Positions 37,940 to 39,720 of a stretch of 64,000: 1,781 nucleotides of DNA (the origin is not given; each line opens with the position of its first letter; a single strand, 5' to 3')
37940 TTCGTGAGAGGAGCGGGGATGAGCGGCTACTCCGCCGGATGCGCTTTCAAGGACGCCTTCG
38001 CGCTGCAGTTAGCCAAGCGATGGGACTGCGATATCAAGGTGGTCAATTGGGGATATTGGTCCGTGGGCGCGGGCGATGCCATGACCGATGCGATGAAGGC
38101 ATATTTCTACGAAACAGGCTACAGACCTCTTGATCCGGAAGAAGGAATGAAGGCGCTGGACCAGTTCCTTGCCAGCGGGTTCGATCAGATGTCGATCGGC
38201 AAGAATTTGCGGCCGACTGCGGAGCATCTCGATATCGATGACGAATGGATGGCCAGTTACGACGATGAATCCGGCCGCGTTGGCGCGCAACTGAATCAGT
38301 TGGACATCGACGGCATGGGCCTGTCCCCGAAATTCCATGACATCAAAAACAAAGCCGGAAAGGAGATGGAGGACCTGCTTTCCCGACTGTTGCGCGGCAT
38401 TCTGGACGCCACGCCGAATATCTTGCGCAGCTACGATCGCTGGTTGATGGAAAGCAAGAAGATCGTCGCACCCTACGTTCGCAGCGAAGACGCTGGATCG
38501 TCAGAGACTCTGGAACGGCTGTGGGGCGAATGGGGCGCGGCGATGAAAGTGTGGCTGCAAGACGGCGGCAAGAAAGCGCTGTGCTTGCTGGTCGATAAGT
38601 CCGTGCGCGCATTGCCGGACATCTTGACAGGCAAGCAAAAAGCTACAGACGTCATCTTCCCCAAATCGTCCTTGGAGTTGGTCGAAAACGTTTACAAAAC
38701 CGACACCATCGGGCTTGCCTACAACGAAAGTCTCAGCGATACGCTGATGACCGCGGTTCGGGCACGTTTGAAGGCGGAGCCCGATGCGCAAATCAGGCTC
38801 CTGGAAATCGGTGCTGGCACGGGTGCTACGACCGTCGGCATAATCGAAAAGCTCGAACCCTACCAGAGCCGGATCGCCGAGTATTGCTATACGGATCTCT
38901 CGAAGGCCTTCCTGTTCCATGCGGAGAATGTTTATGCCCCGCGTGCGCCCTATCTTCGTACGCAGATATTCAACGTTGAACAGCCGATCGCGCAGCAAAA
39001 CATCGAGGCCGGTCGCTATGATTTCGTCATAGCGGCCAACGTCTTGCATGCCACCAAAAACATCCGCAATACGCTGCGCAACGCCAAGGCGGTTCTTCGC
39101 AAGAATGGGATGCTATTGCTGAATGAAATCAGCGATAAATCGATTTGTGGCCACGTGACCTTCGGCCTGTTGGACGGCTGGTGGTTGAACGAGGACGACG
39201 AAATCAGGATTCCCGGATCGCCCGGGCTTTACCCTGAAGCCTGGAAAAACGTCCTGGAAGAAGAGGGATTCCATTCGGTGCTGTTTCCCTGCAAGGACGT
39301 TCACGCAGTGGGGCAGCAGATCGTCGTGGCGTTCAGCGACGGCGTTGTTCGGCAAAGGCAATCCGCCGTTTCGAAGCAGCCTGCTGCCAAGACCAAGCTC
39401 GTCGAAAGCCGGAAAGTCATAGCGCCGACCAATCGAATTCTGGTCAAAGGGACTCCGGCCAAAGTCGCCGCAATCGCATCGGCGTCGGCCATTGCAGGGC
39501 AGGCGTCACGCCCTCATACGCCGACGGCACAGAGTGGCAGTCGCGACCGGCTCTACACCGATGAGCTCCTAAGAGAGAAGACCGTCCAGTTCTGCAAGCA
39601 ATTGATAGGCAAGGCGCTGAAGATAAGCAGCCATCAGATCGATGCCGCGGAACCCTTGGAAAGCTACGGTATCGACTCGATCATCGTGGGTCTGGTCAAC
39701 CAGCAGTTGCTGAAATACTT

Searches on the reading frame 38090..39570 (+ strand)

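Call 84: search_protein_families(library=pfam, proteins=[window:38090-39570:+], max_evalue=0.001)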
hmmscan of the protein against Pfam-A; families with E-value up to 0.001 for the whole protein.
window:38090-39570:+ (493 aa): 7 families
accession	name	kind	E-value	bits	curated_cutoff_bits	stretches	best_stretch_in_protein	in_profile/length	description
PF08242.18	Methyltransf_12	-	3e-16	60.4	30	1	238-342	1-98/98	Methyltransferase domain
PF13489.12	Methyltransf_23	-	2.3e-11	44.1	27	1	219-364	8-133/164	Methyltransferase domain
PF08241.18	Methyltransf_11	-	3.4e-08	34.5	21.2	1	238-343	1-94/95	Methyltransferase domain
PF13649.12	Methyltransf_25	-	2.2e-07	31.9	27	1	238-340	2-97/97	Methyltransferase domain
PF13847.12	Methyltransf_31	-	1.3e-06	28.6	27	1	233-348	3-113/145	Methyltransferase domain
PF10294.15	Methyltransf_16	-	0.0001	22.6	21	1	227-343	40-154/174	Lysine methyltransferase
PF06080.18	DUF938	-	0.00058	20.1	27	0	231-344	23-137/202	Protein of unknown function (DUF938)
